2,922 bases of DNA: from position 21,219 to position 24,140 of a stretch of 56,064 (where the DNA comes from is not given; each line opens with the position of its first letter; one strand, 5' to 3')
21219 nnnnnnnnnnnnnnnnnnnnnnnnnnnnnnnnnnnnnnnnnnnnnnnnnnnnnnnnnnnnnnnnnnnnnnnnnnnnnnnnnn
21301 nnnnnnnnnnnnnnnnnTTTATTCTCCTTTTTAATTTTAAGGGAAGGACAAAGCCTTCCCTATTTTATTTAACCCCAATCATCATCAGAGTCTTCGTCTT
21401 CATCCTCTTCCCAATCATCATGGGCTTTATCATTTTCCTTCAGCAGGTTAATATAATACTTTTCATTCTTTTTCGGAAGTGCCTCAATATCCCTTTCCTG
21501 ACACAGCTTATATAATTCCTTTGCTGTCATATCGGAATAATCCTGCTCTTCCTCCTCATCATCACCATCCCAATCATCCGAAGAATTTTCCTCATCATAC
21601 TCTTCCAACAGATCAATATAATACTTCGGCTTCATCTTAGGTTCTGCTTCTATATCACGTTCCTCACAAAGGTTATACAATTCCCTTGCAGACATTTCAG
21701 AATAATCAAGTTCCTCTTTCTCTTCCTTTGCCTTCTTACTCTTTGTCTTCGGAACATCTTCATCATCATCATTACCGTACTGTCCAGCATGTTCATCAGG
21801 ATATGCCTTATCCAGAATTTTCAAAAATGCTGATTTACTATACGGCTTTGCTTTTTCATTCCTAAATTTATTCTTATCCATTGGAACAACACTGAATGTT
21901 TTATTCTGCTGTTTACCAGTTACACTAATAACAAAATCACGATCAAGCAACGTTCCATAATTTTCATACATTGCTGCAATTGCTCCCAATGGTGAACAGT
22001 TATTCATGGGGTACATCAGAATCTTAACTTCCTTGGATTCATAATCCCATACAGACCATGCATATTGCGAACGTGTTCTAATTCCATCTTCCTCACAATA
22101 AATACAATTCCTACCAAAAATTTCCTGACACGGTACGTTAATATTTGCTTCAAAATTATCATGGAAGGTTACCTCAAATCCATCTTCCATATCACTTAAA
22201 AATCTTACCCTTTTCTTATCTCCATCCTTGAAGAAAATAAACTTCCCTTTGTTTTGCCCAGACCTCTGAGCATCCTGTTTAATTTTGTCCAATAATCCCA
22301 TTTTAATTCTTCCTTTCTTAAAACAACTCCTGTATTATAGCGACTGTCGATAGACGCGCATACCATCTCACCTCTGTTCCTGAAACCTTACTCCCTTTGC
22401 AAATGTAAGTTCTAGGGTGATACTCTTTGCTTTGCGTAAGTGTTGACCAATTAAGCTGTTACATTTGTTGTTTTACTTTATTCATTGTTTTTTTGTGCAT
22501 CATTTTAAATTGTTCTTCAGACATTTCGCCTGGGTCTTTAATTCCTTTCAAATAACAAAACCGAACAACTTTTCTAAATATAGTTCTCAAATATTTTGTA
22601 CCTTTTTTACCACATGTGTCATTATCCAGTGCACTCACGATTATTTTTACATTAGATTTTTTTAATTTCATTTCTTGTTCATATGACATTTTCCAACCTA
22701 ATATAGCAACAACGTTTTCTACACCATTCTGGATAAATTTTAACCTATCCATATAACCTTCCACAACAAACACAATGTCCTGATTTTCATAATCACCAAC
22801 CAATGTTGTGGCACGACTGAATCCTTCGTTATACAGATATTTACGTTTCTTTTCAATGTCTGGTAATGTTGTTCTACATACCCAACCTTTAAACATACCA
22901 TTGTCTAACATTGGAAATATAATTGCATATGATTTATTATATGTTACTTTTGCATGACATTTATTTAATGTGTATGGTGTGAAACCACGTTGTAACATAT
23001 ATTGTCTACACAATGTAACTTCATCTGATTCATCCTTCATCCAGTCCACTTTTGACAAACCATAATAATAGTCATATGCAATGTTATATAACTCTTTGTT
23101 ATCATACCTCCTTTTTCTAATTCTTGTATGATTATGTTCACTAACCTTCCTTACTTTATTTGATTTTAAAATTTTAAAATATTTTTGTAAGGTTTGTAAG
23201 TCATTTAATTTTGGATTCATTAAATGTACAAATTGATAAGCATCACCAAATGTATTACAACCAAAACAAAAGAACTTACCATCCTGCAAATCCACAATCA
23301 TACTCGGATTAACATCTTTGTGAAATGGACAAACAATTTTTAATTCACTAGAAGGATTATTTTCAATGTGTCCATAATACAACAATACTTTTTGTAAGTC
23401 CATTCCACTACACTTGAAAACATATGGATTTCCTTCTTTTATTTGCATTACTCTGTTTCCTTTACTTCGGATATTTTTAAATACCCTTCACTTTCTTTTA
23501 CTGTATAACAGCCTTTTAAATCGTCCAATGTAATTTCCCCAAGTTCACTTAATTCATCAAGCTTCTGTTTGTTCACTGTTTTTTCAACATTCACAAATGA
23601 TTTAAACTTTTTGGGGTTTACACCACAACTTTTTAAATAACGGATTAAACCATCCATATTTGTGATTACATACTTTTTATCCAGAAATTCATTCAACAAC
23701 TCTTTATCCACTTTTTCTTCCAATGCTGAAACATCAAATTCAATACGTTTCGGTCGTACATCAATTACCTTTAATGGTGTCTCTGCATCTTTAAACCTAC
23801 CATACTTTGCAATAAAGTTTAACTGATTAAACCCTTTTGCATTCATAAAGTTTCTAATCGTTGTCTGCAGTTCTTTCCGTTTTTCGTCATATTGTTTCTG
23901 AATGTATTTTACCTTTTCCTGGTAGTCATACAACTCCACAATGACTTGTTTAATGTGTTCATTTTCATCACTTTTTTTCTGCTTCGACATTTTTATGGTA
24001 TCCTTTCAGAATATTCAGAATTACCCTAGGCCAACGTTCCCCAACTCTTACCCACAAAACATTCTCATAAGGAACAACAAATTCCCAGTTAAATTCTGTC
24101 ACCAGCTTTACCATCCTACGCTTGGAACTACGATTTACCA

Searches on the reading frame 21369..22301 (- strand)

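Call 8: search_protein_families(library=phrogs, proteins=[window:21369-22301:-], max_evalue=0.01)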
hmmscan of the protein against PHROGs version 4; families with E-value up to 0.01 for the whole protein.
window:21369-22301:- (310 aa): 5 families
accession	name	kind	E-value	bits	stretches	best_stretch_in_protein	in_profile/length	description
phrog_3281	-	DNA, RNA and nucleotide metabolism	3.1e-10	41.3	2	176-238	47-106/107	endonuclease VII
phrog_2250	-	unknown function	8.4e-08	33.3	1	182-239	114-167/168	-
phrog_14578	-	DNA, RNA and nucleotide metabolism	3.7e-05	24.7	1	1-145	1-147/206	single strand DNA binding protein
phrog_390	-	transcription regulation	0.00019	22.8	0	188-234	48-95/97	Arc-like repressor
phrog_2724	-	unknown function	0.00034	22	0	186-236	32-82/83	-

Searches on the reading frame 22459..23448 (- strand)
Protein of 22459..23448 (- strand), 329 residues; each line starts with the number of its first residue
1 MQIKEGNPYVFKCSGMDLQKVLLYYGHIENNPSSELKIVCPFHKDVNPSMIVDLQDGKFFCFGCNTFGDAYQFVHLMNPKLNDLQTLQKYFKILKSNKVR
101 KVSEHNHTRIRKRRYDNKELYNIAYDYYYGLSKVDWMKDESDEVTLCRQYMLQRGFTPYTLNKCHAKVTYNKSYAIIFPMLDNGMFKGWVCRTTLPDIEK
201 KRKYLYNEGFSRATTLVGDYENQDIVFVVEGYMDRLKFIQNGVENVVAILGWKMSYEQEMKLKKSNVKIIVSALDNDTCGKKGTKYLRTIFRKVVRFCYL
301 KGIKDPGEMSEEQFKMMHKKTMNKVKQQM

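Call 8: search_protein_families(library=phrogs, proteins=[window:22459-23448:-], max_evalue=0.01)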
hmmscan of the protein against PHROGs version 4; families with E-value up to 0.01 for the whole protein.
window:22459-23448:- (329 aa): 7 families
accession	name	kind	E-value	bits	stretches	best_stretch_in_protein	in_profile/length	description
phrog_47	-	DNA, RNA and nucleotide metabolism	1.3e-30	107.7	1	17-317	30-329/947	DNA primase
phrog_6444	-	DNA, RNA and nucleotide metabolism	7.8e-25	88.7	2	200-324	241-365/577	DNA primase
phrog_360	-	DNA, RNA and nucleotide metabolism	1.2e-10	42.6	1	18-76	8-70/133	DNA primase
phrog_11992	-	unknown function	3.3e-10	41.5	1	32-115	24-105/177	-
phrog_18097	-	DNA, RNA and nucleotide metabolism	5.3e-10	40.2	1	16-85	14-81/199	DNA primase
phrog_2304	-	DNA, RNA and nucleotide metabolism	7.2e-08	33.7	1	22-73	18-70/133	DNA primase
phrog_1139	-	DNA, RNA and nucleotide metabolism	0.00045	19.3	1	175-285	125-237/895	DNA primase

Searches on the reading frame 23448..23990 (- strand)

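Call 8: search_protein_families(library=phrogs, proteins=[window:23448-23990:-], max_evalue=0.01)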
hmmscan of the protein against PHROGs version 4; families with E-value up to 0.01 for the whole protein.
window:23448-23990:- (180 aa): 1 family
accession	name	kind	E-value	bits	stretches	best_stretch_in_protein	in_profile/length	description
phrog_12487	-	unknown function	0.0099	15.8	0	57-154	264-363/395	-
